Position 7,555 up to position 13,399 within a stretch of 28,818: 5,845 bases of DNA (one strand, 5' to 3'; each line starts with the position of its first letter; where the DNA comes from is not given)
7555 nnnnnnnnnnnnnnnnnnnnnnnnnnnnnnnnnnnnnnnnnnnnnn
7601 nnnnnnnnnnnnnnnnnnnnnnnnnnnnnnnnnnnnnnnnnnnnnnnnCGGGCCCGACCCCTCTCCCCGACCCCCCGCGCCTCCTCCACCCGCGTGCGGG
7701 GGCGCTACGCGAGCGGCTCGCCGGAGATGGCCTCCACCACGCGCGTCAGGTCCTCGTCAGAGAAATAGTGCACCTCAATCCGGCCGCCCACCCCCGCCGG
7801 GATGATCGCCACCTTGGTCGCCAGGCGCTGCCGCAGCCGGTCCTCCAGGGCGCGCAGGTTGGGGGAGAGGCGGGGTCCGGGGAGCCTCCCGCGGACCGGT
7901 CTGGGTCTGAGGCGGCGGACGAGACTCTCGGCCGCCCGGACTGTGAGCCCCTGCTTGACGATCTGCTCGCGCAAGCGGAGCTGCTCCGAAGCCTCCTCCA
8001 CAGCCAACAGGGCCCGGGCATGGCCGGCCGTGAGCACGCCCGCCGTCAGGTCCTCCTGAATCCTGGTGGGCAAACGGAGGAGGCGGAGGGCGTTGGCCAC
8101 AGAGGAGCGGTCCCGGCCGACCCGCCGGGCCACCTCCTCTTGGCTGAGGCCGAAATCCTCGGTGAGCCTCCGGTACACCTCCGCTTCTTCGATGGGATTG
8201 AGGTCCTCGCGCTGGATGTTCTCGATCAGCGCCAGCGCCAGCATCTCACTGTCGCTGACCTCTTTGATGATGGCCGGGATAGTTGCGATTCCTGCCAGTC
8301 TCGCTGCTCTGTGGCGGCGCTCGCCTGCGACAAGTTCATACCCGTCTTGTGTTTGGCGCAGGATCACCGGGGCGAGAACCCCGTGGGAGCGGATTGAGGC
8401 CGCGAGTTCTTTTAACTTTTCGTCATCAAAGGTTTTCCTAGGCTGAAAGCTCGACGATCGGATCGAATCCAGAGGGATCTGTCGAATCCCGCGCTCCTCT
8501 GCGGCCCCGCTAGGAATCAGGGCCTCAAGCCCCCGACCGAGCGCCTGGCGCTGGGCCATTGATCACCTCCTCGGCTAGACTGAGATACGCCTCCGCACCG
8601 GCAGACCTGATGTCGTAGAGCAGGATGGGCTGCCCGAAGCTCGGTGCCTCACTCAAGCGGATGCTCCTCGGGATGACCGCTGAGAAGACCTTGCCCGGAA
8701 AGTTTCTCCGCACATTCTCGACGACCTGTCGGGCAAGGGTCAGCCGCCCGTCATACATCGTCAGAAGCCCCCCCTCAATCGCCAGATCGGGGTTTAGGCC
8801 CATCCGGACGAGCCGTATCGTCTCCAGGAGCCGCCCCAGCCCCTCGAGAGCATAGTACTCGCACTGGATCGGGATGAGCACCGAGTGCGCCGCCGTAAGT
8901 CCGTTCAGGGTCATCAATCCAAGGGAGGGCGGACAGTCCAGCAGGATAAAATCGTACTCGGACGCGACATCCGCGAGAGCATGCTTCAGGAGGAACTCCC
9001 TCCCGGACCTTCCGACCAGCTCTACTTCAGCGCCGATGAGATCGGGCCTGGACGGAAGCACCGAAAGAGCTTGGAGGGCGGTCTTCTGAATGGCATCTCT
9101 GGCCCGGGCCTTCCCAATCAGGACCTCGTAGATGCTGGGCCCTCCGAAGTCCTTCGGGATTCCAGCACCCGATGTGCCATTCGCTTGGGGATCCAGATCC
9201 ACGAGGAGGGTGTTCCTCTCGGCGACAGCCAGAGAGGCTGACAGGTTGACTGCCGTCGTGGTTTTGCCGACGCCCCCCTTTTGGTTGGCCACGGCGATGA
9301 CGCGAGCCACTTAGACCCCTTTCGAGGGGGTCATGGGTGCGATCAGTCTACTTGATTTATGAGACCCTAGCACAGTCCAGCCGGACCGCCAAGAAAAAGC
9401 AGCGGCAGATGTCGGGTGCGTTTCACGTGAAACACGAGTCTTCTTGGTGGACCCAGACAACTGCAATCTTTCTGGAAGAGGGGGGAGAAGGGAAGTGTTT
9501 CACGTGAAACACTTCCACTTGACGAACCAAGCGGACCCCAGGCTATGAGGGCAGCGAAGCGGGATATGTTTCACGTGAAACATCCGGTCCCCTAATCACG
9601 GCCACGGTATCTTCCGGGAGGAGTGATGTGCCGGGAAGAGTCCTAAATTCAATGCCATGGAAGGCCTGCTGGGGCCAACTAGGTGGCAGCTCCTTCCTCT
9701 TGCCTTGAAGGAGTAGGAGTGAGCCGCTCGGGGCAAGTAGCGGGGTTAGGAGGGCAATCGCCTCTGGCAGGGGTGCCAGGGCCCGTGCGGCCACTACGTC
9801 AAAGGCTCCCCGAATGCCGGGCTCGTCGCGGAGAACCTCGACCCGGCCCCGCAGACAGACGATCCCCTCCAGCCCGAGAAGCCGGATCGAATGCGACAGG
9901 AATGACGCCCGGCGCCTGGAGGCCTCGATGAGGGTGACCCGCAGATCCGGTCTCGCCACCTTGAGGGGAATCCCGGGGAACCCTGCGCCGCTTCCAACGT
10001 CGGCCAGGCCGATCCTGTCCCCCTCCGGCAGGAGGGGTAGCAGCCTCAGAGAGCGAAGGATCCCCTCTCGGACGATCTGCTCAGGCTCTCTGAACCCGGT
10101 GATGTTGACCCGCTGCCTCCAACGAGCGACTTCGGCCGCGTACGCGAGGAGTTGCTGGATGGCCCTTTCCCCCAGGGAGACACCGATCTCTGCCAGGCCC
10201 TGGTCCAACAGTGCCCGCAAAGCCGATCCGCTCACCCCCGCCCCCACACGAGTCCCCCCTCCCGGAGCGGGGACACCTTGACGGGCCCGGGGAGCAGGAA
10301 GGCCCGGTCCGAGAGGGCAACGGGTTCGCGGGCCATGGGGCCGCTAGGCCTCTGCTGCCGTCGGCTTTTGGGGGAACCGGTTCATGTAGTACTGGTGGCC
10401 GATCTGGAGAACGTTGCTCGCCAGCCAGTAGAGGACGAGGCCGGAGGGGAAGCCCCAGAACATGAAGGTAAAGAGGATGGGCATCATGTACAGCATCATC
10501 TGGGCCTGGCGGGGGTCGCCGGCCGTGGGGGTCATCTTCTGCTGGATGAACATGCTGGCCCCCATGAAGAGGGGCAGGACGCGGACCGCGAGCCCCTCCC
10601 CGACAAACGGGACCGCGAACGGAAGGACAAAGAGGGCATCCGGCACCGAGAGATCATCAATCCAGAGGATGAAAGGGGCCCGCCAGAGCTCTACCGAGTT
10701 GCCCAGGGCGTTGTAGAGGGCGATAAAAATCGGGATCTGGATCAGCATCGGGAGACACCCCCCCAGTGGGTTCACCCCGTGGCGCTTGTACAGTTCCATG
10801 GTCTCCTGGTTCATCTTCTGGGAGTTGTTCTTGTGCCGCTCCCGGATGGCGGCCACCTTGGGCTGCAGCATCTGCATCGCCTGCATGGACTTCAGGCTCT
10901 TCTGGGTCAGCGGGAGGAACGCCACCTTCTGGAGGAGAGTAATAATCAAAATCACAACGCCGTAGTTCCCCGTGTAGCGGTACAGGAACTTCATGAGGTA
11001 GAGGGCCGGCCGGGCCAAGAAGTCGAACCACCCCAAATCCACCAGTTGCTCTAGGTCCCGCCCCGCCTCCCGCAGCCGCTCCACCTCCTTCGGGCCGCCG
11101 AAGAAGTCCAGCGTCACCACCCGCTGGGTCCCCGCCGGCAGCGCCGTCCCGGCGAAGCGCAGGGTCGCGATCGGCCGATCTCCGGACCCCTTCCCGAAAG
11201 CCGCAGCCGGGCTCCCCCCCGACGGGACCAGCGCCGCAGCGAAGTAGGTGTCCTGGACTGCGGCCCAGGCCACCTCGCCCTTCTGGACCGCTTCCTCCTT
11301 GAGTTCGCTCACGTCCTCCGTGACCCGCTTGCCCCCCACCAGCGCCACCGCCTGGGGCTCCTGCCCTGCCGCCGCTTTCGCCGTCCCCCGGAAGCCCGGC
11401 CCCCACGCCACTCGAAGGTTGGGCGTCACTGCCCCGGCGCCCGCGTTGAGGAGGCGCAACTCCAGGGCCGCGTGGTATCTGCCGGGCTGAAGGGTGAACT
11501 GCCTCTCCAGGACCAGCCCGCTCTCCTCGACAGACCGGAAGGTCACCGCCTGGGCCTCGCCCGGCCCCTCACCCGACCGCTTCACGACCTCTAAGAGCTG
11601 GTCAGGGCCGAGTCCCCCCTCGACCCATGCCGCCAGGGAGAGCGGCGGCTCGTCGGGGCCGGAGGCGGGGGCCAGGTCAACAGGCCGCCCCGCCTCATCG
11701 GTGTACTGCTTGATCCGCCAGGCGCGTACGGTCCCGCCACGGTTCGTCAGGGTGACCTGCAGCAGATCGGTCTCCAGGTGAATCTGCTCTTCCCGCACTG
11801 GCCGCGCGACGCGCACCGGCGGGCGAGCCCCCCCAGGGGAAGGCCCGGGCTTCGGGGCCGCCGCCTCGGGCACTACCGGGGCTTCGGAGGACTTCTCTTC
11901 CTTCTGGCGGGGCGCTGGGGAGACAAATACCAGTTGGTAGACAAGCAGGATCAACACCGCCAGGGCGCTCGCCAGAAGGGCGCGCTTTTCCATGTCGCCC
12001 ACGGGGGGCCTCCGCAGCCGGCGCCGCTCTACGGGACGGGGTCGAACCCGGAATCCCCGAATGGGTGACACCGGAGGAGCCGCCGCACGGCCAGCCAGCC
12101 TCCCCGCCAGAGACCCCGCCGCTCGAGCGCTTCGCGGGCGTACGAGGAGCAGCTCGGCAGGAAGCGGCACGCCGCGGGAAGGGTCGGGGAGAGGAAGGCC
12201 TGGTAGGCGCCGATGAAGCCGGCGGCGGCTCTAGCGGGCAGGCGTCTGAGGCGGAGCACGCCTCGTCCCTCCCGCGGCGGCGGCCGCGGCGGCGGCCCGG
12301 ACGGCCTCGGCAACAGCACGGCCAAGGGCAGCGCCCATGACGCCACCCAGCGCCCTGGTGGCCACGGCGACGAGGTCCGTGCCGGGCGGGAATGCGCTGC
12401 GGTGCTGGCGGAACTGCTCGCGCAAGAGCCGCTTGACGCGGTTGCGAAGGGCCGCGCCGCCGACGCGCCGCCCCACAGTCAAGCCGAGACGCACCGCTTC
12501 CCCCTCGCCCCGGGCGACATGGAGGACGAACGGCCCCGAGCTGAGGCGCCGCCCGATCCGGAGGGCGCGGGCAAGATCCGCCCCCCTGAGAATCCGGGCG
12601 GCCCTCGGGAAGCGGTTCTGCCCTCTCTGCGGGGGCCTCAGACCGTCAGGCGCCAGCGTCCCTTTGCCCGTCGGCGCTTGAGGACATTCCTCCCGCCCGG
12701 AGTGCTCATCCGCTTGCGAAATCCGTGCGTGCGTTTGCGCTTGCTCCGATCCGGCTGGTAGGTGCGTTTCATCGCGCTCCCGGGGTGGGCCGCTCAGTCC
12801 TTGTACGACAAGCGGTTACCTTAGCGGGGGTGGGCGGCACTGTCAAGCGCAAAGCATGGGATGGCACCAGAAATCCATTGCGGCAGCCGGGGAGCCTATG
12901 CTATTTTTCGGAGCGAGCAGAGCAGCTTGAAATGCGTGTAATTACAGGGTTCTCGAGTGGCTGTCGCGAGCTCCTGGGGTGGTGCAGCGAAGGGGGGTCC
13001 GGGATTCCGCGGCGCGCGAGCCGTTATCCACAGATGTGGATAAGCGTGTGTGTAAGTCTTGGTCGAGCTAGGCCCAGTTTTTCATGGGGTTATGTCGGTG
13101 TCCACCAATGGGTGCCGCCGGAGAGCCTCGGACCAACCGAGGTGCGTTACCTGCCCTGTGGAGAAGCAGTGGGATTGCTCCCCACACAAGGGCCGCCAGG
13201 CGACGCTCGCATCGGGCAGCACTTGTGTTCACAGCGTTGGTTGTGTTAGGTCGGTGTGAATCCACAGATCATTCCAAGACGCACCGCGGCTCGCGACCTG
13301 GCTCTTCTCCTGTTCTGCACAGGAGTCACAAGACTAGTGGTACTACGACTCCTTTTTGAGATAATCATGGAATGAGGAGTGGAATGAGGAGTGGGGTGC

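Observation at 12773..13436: Canonical origin locus without dnaA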

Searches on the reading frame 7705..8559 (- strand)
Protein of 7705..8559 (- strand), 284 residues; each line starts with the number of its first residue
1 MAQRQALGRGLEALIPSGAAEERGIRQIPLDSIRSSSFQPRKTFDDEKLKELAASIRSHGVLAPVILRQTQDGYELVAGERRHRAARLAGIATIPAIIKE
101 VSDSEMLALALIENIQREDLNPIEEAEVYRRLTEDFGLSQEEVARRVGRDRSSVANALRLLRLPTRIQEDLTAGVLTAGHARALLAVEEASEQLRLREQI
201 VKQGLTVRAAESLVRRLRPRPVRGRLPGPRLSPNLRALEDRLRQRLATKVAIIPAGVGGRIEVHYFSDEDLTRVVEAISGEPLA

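Call 5: search_protein_families(library=pfam, proteins=[window:7705-8559:-])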
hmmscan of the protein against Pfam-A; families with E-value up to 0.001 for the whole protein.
window:7705-8559:- (284 aa): 3 families
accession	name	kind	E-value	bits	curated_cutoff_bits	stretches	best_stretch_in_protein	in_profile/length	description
PF17762.8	HTH_ParB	-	9.9e-36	122.4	22.6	1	118-217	1-100/102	ParB HTH domain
PF02195.25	ParB_N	-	2.1e-35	121.1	26.3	1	25-116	3-95/95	ParB N-terminal domain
PF23552.2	ParB_C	-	3.9e-07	29.9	23.8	1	232-278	2-49/50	ParB dimerisation domain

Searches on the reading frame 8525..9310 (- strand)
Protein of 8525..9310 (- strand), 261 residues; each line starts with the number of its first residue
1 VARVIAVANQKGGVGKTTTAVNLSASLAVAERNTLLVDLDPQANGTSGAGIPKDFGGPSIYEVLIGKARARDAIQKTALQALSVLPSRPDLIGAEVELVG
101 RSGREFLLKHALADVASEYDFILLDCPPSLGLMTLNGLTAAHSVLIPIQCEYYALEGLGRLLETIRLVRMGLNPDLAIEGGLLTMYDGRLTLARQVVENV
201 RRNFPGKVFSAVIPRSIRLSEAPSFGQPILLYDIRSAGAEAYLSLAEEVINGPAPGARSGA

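Call 4: search_protein_families(library=pfam, proteins=[window:8525-9310:-])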
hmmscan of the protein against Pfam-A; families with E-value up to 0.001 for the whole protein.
window:8525-9310:- (261 aa): 7 families
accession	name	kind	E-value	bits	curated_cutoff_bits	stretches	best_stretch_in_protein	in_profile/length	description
PF13614.12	AAA_31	-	1.2e-62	211.4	27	1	3-178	2-177/177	AAA domain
PF01656.29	CbiA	-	2.7e-25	89.2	25.4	1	5-229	1-125/125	CobQ/CobB/MinD/ParA nucleotide binding domain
PF09140.17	MipZ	-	7.8e-10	38.9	20.7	1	3-41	1-39/262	ATPase MipZ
PF10609.15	ParA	-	2e-09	37.7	27.1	1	2-134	3-127/246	NUBPL iron-transfer P-loop NTPase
PF06564.18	CBP_BcsQ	-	7.5e-08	32.6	21.3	0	4-42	3-41/234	Cellulose biosynthesis protein BcsQ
PF00142.24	Fer4_NifH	-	3.4e-06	27.2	25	1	10-47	7-44/271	4Fe-4S iron sulfur cluster binding proteins, NifH/frxC family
PF02374.21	ArsA_ATPase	-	3e-05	23.8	24.3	1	10-43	8-41/305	Anion-transporting ATPase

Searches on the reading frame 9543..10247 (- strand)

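Call 4: search_protein_families(library=pfam, proteins=[window:9543-10247:-])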
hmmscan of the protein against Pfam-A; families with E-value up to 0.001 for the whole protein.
window:9543-10247:- (234 aa): 1 family
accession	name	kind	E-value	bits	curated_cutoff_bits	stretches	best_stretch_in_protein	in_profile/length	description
PF02527.21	GidB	-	2.1e-37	128.7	27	1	30-186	2-153/184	rRNA small subunit methyltransferase G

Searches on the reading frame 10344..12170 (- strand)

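Call 4: search_protein_families(library=pfam, proteins=[window:10344-12170:-])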
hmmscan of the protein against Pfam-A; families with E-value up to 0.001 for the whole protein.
window:10344-12170:- (608 aa): 2 families
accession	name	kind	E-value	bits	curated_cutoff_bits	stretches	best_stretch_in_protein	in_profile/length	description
PF02096.25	60KD_IMP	-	1.8e-64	217.1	35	1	403-598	1-163/163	60Kd inner membrane protein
PF14849.12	YidC_periplas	-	1.7e-32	113.9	24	1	129-389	1-280/283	YidC periplasmic domain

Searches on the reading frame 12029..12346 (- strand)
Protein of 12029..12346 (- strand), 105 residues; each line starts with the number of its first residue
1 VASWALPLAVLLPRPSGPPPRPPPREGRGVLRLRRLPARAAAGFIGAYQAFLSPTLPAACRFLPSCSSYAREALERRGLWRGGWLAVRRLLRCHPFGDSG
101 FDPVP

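Call 4: search_protein_families(library=pfam, proteins=[window:12029-12346:-])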
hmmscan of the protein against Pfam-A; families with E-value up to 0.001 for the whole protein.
window:12029-12346:- (105 aa): 1 family
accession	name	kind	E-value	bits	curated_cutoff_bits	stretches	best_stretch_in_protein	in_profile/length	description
PF01809.23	YidD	-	2.9e-27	94.7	27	1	40-104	3-67/67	Putative membrane protein insertion efficiency factor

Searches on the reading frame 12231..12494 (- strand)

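Call 4: search_protein_families(library=pfam, proteins=[window:12231-12494:-])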
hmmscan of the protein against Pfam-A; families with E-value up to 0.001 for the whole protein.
window:12231-12494:- (87 aa): 1 family
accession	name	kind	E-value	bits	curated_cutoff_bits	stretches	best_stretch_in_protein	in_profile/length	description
PF00825.24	Ribonuclease_P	-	7.1e-14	52.2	22.3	1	2-65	42-105/109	Ribonuclease P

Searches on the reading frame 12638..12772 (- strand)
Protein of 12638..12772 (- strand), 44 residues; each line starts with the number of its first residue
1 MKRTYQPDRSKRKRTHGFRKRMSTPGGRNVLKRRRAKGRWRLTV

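Call 4: search_protein_families(library=pfam, proteins=[window:12638-12772:-])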
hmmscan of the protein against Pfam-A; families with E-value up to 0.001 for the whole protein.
window:12638-12772:- (44 aa): 1 family
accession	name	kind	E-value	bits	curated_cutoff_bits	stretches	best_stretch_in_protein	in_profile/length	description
PF00468.22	Ribosomal_L34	-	1.7e-24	85.9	25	1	1-44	1-44/44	Ribosomal protein L34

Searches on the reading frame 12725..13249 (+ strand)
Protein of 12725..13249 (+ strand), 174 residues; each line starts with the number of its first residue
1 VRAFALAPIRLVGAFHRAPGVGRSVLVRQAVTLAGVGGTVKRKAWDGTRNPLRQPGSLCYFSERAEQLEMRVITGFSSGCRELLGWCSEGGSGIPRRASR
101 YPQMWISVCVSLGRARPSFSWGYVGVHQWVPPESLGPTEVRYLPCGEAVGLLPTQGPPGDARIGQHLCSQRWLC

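Call 5: search_protein_families(library=pfam, proteins=[window:12725-13249:+])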
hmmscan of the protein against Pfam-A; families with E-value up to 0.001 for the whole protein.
window:12725-13249:+ (174 aa): 0 families
